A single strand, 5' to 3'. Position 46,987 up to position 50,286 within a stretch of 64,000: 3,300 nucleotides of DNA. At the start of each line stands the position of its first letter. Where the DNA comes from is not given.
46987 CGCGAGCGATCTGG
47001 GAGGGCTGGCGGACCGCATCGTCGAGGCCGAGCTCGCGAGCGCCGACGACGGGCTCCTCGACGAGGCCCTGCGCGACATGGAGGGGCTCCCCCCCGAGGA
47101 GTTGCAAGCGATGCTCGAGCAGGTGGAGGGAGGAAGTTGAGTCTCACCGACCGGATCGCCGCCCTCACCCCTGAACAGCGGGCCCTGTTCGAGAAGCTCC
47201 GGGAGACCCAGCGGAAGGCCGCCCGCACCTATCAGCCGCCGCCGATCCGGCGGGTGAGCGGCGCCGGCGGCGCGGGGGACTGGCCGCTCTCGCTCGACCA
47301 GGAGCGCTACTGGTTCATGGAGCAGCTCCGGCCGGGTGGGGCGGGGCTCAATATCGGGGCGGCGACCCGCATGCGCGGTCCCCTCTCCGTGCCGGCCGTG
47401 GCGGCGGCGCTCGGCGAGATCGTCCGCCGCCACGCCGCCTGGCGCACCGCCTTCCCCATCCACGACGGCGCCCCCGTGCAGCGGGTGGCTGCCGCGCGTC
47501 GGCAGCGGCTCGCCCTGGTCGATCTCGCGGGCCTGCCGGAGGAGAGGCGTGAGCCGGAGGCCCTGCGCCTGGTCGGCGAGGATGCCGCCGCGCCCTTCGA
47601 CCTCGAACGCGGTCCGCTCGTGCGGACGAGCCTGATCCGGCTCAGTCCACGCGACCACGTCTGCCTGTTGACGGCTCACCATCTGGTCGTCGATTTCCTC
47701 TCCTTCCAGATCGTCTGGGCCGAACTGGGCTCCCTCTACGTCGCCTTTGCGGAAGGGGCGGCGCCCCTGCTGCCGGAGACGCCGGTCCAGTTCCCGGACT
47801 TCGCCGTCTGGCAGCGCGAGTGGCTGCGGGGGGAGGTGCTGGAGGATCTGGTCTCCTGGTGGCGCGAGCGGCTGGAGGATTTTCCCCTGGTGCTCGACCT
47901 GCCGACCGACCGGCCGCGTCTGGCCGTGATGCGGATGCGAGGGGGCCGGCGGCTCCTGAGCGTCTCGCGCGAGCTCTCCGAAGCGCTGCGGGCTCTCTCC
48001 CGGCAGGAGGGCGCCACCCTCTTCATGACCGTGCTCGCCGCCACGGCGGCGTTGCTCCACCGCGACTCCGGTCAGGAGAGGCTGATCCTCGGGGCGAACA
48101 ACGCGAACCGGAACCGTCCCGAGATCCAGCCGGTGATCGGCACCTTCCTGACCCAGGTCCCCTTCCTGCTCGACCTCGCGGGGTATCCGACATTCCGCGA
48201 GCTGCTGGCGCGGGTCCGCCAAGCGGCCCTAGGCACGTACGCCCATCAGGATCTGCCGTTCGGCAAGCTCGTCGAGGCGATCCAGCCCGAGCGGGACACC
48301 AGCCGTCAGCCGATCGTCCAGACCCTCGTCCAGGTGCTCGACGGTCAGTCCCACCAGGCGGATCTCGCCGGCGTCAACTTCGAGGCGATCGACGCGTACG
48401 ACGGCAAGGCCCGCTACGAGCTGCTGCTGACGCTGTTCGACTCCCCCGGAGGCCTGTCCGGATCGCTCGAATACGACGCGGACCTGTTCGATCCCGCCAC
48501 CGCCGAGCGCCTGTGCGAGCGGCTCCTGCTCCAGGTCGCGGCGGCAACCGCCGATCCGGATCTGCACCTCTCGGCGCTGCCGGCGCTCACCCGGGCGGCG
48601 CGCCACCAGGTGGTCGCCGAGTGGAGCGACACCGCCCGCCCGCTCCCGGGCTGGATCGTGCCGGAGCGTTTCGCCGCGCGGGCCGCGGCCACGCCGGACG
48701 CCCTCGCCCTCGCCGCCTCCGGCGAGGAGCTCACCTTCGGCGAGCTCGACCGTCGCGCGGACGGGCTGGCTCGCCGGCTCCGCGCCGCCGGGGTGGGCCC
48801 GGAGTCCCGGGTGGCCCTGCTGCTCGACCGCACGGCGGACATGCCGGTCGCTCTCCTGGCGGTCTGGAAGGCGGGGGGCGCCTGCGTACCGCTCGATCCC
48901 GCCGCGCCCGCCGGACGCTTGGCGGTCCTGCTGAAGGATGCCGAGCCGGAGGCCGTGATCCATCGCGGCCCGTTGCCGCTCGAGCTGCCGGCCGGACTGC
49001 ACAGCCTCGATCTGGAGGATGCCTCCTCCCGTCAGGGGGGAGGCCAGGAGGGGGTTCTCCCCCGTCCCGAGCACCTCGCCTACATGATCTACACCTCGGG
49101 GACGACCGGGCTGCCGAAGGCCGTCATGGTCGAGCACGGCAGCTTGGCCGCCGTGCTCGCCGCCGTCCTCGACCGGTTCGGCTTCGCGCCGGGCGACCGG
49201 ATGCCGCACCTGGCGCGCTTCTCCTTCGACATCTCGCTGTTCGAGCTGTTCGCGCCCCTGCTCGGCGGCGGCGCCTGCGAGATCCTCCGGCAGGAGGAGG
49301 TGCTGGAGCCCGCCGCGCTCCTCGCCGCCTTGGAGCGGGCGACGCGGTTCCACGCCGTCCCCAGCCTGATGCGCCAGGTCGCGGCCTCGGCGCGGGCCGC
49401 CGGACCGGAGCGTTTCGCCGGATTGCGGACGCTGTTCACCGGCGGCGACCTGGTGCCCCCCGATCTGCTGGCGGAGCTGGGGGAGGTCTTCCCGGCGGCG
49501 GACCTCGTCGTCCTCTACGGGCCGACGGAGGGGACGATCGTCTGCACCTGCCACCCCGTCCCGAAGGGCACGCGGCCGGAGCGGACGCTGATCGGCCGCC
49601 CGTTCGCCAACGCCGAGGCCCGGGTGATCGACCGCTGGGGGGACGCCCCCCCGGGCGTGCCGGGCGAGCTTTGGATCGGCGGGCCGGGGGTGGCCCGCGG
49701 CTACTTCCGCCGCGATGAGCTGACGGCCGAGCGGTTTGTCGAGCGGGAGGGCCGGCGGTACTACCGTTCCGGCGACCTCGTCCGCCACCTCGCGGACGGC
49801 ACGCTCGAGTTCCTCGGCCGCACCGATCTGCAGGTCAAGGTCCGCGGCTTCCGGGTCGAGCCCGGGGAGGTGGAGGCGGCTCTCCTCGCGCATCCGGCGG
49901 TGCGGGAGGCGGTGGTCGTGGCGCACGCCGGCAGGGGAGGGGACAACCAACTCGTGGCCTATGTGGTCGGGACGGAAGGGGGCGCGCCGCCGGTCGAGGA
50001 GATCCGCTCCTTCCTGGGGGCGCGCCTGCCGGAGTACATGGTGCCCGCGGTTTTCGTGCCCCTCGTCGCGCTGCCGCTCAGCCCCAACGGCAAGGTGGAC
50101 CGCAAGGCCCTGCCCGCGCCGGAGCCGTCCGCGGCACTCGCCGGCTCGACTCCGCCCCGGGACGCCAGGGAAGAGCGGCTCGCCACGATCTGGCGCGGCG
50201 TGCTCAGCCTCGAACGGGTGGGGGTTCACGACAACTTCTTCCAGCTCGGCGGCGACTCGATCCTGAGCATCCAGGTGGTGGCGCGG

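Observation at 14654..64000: Colinear lipopeptide assembly line longer than 49 kb: lipoinitiation plus 11 NRPS modules, one PKS module and an extra stand-alone C domain; no TE in window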

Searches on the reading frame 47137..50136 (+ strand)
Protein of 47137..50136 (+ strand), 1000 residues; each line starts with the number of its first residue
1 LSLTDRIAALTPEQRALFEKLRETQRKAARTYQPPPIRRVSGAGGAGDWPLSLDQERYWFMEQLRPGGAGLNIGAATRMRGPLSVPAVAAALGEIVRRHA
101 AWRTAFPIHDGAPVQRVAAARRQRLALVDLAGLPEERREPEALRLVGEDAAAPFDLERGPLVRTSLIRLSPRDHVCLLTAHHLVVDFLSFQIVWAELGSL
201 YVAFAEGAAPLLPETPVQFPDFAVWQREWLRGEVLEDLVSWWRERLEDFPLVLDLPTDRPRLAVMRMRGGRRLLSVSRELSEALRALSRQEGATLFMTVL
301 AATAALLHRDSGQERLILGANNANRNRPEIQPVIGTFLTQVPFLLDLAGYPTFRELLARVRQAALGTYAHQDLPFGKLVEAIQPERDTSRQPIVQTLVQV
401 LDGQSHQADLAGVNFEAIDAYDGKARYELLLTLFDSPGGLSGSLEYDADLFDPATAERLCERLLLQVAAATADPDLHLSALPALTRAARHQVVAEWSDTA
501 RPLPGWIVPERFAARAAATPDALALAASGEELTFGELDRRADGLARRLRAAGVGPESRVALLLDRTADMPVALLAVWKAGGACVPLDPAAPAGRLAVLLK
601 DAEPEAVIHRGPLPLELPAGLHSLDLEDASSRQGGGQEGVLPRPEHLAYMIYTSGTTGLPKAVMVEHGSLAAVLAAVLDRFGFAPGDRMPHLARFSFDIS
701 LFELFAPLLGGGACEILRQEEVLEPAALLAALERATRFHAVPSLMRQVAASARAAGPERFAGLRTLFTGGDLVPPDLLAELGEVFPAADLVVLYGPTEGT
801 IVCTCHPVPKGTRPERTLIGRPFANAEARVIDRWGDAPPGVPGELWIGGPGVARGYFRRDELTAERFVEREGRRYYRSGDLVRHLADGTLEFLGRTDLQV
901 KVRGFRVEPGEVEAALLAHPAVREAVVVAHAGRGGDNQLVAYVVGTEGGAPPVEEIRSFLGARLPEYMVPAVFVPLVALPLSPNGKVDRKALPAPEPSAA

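Call 11: search_protein_families(library=pfam, proteins=[window:47137-50136:+], max_evalue=0.00001)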
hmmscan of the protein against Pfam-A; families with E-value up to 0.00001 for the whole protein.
window:47137-50136:+ (1000 aa): 3 families
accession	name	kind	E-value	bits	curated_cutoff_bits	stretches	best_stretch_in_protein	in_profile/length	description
PF00501.34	AMP-binding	-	5.2e-85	286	29.9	1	512-857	1-384/384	AMP-binding enzyme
PF00668.25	Condensation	-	6.3e-82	276.1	30.6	1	48-489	4-452/456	Condensation domain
PF13193.12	AMP-binding_C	-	5e-12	47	24.5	1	911-986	1-76/76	AMP-binding enzyme C-terminal domain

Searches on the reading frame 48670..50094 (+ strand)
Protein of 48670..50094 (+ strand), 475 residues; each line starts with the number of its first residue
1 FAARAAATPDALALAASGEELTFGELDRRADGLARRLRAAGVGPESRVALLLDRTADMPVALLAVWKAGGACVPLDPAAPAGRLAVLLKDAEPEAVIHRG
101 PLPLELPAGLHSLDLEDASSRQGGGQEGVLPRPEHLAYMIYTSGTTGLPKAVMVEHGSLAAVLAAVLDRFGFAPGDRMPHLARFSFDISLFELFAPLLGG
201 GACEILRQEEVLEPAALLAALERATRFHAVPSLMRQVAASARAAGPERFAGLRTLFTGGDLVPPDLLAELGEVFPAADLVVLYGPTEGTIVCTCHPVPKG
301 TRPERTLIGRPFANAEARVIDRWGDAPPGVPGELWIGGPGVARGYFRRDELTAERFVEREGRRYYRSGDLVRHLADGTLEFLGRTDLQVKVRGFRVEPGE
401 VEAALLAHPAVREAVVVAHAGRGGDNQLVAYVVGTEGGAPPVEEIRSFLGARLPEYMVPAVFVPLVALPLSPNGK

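Call 75: search_solved_structures(query=window:48670-50094:+, max_evalue=1e-70)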
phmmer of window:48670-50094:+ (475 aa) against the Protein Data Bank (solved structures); distinct sequences matched with E-value up to 1e-70: 26.
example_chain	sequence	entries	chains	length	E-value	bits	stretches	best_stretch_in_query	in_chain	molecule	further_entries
6mfy_A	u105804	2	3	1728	4e-174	583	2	5-475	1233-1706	Linear gramicidin synthase subunit A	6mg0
9be3_A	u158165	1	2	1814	4.7e-174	582.8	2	5-475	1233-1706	Linear gramicidin synthase subunit A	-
6mfz_A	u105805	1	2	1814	4.7e-174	582.8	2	5-475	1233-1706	Linear gramicidin synthase subunit A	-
9be4_A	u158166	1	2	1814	4.7e-174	582.8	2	5-475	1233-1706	Linear gramicidin synthase subunit A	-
9meh_A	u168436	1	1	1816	4.8e-174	582.8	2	5-475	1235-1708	Linear gramicidin synthase subunit A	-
8xjz_C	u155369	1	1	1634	4e-112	378.6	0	8-475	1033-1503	Peptide synthetase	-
6p1j_A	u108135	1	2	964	1.2e-103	350.6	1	5-475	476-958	Txo2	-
5u89_A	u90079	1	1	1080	5.1e-92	312.3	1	3-475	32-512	Amino acid adenylation domain protein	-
8jbr_A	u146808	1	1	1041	2.8e-90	306.6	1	5-475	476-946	McyA protein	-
9bfd_B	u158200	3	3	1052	7.3e-87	295.3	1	1-475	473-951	Tyrocidine synthase 2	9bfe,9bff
4d4g_A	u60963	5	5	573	8.6e-85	288.5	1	3-475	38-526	APNAA1 | APNA A1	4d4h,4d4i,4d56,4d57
8www_A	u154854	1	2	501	2.7e-84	286.8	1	3-475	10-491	Carrier domain-containing protein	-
5es6_A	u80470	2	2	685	1.3e-82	281.2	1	4-475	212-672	Linear gramicidin synthase subunit A | Linear gramicidin synthetase subunit A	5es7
5es5_A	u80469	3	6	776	1.9e-82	280.7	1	4-475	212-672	Linear gramicidin synthetase subunit A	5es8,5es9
4gr5_A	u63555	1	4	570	3.1e-82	280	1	1-475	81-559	Non-ribosomal peptide synthetase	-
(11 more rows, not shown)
